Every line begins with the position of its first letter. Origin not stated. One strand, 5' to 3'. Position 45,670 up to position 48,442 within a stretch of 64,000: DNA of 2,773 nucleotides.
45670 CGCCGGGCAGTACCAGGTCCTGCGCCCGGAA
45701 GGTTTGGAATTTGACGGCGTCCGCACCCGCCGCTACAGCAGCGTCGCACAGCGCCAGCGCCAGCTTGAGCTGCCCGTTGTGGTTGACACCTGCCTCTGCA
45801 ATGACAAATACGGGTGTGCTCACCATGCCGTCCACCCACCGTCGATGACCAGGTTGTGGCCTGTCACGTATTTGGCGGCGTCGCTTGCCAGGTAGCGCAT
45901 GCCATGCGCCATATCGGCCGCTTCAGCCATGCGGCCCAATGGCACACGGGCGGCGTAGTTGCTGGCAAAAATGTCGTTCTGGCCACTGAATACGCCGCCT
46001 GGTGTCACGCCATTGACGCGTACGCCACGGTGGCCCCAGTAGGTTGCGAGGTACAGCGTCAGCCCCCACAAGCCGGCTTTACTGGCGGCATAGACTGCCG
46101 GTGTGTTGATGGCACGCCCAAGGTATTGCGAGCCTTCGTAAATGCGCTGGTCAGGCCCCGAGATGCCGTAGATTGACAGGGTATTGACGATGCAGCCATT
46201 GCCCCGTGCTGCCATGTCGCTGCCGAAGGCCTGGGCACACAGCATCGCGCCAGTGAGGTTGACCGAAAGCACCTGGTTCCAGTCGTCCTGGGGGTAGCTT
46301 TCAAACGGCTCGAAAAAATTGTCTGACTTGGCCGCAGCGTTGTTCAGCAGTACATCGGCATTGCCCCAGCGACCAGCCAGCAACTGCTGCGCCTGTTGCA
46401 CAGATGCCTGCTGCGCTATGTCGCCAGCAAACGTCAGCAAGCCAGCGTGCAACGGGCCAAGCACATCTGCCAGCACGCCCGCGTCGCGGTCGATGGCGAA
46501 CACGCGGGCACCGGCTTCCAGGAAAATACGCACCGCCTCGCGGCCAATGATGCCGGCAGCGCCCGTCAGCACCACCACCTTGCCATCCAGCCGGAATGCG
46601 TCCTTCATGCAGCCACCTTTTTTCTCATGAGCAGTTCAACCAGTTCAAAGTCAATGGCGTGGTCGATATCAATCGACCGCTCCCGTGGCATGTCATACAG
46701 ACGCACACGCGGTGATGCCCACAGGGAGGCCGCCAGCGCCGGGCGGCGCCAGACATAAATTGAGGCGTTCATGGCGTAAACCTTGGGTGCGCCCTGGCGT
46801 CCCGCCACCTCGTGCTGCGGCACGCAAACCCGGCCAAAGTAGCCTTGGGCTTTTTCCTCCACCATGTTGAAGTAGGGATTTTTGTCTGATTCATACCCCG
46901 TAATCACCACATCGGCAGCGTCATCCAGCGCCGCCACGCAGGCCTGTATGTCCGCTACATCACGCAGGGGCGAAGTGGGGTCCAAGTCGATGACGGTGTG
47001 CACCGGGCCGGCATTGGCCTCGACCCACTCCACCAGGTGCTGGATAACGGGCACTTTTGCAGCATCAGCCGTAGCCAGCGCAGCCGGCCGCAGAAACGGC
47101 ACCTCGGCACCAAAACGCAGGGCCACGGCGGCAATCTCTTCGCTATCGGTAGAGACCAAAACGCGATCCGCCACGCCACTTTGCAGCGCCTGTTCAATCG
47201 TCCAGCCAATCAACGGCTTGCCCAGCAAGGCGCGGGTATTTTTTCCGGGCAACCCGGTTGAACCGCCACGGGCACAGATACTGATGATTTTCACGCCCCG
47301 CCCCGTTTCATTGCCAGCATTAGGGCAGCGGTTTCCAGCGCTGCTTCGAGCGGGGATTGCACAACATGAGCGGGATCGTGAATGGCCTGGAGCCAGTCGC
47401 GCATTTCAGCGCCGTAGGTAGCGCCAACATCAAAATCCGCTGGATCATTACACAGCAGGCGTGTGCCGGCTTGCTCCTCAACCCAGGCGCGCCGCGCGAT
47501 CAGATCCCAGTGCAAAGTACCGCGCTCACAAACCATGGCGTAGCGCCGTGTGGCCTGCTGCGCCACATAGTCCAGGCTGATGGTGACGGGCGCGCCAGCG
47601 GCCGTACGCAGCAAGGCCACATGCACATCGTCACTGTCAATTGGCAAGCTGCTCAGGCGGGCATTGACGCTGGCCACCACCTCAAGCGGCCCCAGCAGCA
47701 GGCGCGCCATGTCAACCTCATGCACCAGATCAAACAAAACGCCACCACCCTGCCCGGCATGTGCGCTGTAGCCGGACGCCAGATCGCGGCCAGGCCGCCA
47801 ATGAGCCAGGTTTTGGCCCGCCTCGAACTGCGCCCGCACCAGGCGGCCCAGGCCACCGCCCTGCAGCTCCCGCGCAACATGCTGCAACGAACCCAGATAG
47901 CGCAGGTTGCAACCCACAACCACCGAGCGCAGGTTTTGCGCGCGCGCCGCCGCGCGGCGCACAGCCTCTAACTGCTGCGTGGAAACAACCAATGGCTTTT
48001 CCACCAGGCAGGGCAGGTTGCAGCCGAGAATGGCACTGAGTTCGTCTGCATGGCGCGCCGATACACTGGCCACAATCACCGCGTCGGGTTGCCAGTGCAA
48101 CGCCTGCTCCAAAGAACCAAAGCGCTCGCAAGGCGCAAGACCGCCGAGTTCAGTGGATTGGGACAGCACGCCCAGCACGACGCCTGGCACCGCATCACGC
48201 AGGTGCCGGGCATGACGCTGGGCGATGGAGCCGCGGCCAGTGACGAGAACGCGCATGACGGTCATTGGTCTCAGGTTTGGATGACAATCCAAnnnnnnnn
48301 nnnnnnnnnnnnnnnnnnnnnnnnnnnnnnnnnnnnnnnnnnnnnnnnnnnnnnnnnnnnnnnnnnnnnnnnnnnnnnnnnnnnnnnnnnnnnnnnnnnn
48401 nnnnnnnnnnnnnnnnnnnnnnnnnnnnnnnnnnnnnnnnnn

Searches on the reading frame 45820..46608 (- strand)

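Call 7: search_protein_families(library=pfam, proteins=[window:45820-46608:-])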
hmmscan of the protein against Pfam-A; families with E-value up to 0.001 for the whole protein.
window:45820-46608:- (262 aa): 5 families
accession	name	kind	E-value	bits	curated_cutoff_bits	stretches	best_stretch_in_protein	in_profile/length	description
PF13561.12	adh_short_C2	-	1.3e-43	149.7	27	1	16-260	1-236/236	Enoyl-(Acyl carrier protein) reductase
PF00106.31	adh_short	-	2.6e-36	125.4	26.6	1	10-207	1-183/195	short chain dehydrogenase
PF08659.16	KR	-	7.9e-05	23.1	22.6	1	12-129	3-124/180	KR domain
PF01370.27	Epimerase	-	0.00026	20.9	20.9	1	12-92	1-73/240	NAD dependent epimerase/dehydratase family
PF05368.20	NmrA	-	0.00036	20.7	27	1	10-73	3-66/298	NmrA-like family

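Call 25: search_protein_families(library=ncbifam, proteins=[window:45820-46608:-], max_evalue=0.01)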
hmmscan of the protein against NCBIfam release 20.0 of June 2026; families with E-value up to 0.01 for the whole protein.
window:45820-46608:- (262 aa): 223 families (the best 25 are shown)
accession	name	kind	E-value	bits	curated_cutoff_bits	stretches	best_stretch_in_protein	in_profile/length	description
NF006619.0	PRK09186.1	equivalog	4e-47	161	255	1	7-260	2-255/256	oxidoreductase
NF005067.0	PRK06484.1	equivalog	1.3e-45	156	713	1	8-261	8-253/524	short chain dehydrogenase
NF005559.1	PRK07231.1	subfamily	2.4e-43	148.4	215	1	6-260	1-248/249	glucose 1-dehydrogenase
NF005309.0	PRK06841.1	subfamily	3e-43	148.2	286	1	2-260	8-253/255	GolD/DthD family dehydrogenase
NF052558.1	MBtsdlDhBudC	equivalog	4.2e-43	147.7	270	1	8-262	2-244/250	meso-2,3-butanediol dehydrogenase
NF009466.0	PRK12826.1-2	subfamily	1.5e-42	145.7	222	1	10-259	4-244/248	3-oxoacyl-ACP reductase FabG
NF004791.0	PRK06138.1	equivalog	1.4e-40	139.2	312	1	6-262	2-252/252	SDR family oxidoreductase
NF006070.0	PRK08213.1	subfamily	3.1e-40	138.3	279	1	2-261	5-258/259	gluconate 5-dehydrogenase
NF009468.0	PRK12826.1-4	equivalog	2.4e-39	135.5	318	1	6-259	4-247/256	SDR family oxidoreductase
NF005681.0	PRK07478.1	subfamily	2.7e-39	135.1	267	1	6-259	3-249/254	SDR family oxidoreductase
TIGR01830.1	3oxo_ACP_reduc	equivalog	1.5e-38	132.9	297.75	1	13-258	2-237/239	3-oxoacyl-[acyl-carrier-protein] reductase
NF004198.0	PRK05653.1-3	equivalog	4.7e-38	131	296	1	7-259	5-246/248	3-oxoacyl-ACP reductase FabG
NF005853.0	PRK07774.1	equivalog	2.4e-36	125.4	303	1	5-260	2-247/250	SDR family oxidoreductase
NF006132.0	PRK08277.1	subfamily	5.5e-36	124.3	281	1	1-262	2-277/280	D-mannonate oxidoreductase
NF004774.0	PRK06114.1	equivalog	1.4e-35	122.9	360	1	2-262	9-262/262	SDR family oxidoreductase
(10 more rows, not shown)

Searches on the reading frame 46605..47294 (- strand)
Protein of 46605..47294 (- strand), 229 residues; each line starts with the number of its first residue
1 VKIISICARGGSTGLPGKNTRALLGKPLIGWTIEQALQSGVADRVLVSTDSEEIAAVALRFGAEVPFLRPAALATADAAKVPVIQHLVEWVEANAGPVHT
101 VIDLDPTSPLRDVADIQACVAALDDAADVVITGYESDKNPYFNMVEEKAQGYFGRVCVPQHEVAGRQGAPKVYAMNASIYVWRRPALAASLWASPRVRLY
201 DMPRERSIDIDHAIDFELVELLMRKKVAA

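Call 7: search_protein_families(library=pfam, proteins=[window:46605-47294:-])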
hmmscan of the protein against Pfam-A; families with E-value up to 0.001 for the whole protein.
window:46605-47294:- (229 aa): 1 family
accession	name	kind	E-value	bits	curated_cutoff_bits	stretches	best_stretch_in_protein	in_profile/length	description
PF02348.25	CTP_transf_3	-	6.8e-22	78.8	22.6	1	6-128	4-120/217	Cytidylyltransferase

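Call 25: search_protein_families(library=ncbifam, proteins=[window:46605-47294:-], max_evalue=0.01)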
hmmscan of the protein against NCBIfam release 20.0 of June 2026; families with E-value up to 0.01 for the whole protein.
window:46605-47294:- (229 aa): 6 families
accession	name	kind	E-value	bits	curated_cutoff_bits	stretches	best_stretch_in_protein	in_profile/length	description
TIGR03584.1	PseF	equivalog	6.7e-35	120.7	205.7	1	6-223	4-220/222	pseudaminic acid cytidylyltransferase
NF003952.0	PRK05450.1-5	subfamily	1.1e-13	51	193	1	3-189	4-193/250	3-deoxy-manno-octulosonate cytidylyltransferase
NF009905.0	PRK13368.1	subfamily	4.2e-13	49.2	255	1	3-187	4-184/243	3-deoxy-manno-octulosonate cytidylyltransferase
NF003950.0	PRK05450.1-3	subfamily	4.2e-12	45.9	234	1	3-161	4-165/248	3-deoxy-manno-octulosonate cytidylyltransferase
TIGR00466.1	kdsB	equivalog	1.5e-09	37.6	155.2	1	3-67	4-67/241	3-deoxy-manno-octulosonate cytidylyltransferase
NF003948.0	PRK05450.1-1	equivalog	1.1e-08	34.6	281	1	3-132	7-130/248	3-deoxy-manno-octulosonate cytidylyltransferase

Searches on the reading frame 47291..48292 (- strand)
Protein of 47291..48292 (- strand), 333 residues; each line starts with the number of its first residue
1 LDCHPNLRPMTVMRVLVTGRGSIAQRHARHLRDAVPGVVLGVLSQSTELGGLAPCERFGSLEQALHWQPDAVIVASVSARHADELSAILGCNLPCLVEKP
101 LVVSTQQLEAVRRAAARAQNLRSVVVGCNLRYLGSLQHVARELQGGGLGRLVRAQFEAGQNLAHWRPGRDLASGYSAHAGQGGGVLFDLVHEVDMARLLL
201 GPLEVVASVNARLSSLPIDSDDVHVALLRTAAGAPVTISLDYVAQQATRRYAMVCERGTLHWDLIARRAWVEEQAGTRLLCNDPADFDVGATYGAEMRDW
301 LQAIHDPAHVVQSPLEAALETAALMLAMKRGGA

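Call 6: search_protein_families(library=pfam, proteins=[window:47291-48292:-])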
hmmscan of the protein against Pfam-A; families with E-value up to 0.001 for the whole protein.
window:47291-48292:- (333 aa): 3 families
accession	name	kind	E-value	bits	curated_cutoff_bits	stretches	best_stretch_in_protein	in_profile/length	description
PF22725.1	GFO_IDH_MocA_C3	-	8.4e-14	52.1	27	1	137-260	2-123/124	GFO/IDH/MocA C-terminal domain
PF01408.29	GFO_IDH_MocA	-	9.3e-10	39.7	24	1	13-123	1-117/120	Oxidoreductase family, NAD-binding Rossmann fold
PF02894.22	GFO_IDH_MocA_C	-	1.6e-07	31.8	22.9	1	180-327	37-205/218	Oxidoreductase family, C-terminal alpha/beta domain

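Call 25: search_protein_families(library=ncbifam, proteins=[window:47291-48292:-], max_evalue=0.01)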
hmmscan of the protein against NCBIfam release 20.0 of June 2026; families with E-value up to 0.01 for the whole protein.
window:47291-48292:- (333 aa): 3 families
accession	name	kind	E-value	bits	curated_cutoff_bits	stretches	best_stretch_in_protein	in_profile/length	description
TIGR04380.1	myo_inos_iolG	equivalog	4.7e-15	55.3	355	1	13-239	2-228/330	inositol 2-dehydrogenase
NF040723.1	UDP-GlcNAcDh_Arch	equivalog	1.8e-05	24.4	450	1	13-272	1-247/302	UDP-N-acetylglucosamine 3-dehydrogenase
NF052479.1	LevoglcsnDh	equivalog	0.0014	17.4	650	1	78-219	83-222/386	levoglucosan dehydrogenase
